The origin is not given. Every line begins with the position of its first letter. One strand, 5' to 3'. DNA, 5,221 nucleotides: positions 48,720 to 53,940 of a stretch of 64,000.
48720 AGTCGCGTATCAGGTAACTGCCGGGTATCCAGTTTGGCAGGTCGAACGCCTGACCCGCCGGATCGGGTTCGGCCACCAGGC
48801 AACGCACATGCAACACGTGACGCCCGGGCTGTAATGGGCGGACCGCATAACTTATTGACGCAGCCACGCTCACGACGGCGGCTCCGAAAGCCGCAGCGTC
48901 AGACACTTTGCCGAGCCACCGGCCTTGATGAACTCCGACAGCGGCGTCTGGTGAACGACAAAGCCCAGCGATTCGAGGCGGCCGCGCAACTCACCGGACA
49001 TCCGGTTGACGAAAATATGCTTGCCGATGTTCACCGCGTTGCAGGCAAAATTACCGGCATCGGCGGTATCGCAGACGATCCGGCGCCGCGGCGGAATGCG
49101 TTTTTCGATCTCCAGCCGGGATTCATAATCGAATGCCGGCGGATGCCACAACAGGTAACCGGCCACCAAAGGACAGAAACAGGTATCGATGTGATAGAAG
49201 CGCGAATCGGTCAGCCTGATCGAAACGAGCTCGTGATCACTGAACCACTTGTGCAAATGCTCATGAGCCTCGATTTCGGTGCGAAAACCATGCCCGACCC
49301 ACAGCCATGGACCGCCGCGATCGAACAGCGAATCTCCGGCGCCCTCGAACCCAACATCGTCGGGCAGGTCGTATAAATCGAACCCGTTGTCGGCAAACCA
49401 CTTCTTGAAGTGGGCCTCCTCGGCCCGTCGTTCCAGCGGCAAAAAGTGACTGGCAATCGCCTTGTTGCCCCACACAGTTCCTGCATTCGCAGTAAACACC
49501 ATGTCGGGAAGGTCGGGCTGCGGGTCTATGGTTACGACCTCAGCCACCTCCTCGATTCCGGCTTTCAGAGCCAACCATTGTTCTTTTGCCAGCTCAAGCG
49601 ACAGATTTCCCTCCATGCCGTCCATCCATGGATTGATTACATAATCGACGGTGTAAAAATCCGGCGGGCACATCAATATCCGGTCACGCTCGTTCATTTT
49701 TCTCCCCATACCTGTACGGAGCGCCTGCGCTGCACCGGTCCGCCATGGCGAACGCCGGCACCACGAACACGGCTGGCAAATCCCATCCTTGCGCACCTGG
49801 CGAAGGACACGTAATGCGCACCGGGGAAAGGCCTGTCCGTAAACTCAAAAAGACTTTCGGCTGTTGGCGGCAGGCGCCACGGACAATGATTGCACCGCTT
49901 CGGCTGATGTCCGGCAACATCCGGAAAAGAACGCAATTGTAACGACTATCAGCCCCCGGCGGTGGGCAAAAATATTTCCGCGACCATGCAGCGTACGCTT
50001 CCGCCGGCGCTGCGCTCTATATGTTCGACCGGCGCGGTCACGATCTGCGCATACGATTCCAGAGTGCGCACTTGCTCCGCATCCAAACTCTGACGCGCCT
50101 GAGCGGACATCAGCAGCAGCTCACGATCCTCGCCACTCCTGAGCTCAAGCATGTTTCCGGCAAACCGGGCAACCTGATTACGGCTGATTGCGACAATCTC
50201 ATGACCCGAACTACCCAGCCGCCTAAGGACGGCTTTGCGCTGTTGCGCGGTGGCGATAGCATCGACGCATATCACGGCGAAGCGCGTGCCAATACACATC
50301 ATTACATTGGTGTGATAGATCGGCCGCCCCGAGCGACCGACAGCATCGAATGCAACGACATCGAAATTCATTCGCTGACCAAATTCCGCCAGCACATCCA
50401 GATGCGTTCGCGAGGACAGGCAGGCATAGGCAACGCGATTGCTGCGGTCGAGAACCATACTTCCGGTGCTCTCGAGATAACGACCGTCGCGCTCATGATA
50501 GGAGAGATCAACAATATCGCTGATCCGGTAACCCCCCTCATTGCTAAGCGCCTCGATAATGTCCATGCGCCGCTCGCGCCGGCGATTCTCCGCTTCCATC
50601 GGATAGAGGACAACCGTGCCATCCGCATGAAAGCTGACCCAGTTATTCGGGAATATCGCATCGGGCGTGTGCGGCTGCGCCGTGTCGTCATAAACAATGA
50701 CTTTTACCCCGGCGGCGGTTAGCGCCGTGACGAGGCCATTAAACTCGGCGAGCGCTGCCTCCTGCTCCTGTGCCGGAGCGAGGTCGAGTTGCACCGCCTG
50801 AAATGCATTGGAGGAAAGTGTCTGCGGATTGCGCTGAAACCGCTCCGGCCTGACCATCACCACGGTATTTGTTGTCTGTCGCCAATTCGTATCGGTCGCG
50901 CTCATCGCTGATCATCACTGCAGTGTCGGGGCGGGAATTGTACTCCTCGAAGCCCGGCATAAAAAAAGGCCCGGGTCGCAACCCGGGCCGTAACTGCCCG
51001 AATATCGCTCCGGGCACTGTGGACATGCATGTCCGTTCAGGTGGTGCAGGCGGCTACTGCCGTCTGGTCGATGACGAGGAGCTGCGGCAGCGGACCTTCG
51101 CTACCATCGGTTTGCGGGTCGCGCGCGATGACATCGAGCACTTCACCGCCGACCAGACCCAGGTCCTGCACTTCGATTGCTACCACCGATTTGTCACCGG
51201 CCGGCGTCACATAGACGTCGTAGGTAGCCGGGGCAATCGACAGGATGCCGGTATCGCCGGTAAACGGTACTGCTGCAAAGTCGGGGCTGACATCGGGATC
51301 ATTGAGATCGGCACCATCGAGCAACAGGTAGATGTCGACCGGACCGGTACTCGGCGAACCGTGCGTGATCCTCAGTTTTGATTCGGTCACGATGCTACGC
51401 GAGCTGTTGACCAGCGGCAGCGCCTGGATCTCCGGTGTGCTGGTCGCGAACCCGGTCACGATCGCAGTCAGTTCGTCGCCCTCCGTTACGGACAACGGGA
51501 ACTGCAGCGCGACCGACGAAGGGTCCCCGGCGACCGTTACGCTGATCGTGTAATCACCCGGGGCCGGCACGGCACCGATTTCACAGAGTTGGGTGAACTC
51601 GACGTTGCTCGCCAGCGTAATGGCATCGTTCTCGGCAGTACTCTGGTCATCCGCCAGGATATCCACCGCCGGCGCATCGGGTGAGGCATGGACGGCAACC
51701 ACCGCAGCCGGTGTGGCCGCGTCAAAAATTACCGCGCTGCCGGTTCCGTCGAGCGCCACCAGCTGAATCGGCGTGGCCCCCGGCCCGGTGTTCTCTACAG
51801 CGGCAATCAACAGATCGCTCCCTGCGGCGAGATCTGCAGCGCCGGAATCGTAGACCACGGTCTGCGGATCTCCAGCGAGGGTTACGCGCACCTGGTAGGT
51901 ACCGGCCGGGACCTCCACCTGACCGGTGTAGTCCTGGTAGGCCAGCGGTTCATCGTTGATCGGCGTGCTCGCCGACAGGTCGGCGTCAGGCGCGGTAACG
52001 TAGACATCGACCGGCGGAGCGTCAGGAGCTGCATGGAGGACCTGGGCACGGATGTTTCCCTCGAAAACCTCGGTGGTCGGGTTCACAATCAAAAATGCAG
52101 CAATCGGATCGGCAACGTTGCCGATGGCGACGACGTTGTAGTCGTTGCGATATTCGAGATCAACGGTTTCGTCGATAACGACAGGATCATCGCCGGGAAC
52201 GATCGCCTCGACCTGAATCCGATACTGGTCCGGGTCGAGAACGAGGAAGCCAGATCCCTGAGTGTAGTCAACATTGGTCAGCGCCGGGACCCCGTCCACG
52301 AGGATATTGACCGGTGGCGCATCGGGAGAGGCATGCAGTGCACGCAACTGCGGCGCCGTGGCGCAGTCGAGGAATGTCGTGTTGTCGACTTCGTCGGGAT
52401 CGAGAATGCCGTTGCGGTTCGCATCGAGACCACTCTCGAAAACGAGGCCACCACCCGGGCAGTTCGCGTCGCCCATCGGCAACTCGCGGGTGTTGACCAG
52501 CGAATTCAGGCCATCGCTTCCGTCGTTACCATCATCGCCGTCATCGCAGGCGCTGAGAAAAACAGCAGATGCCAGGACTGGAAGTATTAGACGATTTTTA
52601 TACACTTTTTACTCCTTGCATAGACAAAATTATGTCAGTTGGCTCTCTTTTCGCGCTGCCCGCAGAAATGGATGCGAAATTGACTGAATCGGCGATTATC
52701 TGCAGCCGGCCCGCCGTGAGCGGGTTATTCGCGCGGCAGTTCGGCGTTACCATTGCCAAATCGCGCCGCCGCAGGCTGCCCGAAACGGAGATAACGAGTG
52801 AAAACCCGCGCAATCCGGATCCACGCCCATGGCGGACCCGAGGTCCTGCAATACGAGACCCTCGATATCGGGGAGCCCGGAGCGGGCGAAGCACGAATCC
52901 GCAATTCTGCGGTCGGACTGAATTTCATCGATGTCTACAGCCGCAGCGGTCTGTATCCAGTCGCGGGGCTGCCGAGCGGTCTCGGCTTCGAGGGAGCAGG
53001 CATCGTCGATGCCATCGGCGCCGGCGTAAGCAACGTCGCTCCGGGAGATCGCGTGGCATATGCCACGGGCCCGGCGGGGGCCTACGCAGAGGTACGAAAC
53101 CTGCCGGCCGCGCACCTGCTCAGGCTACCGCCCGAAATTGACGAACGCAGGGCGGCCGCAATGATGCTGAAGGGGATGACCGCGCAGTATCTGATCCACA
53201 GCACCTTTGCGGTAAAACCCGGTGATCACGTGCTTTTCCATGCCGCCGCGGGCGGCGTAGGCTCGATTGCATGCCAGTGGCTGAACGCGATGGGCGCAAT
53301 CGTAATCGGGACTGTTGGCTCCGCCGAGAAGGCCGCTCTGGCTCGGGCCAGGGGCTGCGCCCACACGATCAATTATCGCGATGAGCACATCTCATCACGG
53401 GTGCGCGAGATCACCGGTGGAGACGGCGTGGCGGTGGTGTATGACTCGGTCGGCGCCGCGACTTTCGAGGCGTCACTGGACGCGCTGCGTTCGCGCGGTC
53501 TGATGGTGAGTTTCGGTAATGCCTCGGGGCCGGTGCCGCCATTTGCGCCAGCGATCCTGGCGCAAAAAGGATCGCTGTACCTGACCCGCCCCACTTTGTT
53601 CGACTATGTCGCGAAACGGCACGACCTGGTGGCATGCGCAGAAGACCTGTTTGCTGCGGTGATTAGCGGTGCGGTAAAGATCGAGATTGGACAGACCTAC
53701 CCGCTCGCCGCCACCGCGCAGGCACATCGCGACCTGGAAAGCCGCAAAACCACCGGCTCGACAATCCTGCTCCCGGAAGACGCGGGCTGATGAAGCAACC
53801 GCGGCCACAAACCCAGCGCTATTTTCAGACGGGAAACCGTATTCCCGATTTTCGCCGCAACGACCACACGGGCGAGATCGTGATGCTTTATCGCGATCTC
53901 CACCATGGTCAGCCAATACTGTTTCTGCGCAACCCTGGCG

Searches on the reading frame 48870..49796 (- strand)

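Call 10: search_protein_families(library=pfam, proteins=[window:48870-49796:-], max_evalue=0.00001)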
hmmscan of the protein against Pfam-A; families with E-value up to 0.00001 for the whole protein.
window:48870-49796:- (308 aa): 1 family
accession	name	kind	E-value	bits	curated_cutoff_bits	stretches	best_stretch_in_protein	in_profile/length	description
PF19420.4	DDAH_eukar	-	2.5e-06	27.4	23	1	86-301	47-288/291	N,N dimethylarginine dimethylhydrolase, eukaryotic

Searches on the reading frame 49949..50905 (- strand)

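Call 10: search_protein_families(library=pfam, proteins=[window:49949-50905:-], max_evalue=0.00001)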
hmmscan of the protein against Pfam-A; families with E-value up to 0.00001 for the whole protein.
window:49949-50905:- (318 aa): 1 family
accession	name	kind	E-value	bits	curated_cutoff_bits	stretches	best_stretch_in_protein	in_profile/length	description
PF19420.4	DDAH_eukar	-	5.6e-101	338.1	23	1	23-312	1-291/291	N,N dimethylarginine dimethylhydrolase, eukaryotic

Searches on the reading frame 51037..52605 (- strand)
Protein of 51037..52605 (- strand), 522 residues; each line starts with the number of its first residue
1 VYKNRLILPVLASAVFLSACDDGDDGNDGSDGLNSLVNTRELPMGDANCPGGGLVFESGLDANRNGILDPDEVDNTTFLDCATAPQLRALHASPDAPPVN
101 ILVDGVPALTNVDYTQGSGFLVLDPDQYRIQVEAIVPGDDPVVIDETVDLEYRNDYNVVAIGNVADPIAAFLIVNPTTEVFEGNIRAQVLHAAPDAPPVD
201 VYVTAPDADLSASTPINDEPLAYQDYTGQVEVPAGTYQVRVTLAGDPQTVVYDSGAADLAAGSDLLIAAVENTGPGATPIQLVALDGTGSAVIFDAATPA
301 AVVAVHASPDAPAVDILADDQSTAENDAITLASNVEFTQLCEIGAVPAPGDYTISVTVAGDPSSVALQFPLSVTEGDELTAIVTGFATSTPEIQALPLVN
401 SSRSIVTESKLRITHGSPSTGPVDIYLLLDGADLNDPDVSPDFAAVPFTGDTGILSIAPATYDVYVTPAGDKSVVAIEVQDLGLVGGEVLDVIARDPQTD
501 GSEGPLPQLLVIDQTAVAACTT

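Call 10: search_protein_families(library=pfam, proteins=[window:51037-52605:-], max_evalue=0.00001)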
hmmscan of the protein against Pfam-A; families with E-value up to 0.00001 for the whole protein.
window:51037-52605:- (522 aa): 2 families
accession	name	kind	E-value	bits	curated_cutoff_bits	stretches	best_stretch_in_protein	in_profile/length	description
PF14344.12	DUF4397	-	2e-49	167.5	30.6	2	86-202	2-119/119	Domain of unknown function (DUF4397)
PF23657.1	DUF7151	-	8.2e-14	51.7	27.2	1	34-78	1-44/46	Domain of unknown function (DUF7151)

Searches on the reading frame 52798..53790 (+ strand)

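Call 10: search_protein_families(library=pfam, proteins=[window:52798-53790:+], max_evalue=0.00001)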
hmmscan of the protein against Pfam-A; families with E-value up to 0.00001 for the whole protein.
window:52798-53790:+ (330 aa): 3 families
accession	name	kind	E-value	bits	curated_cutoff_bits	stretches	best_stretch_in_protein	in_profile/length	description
PF00107.32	ADH_zinc_N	-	4.2e-26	91.8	31.8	1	153-254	1-102/129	Zinc-binding dehydrogenase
PF13602.12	ADH_zinc_N_2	-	3.5e-19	70.5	27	1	186-324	2-134/134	Zinc-binding dehydrogenase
PF08240.17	ADH_N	-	7.1e-15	55.6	23.5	1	28-111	1-103/104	Alcohol dehydrogenase GroES-like domain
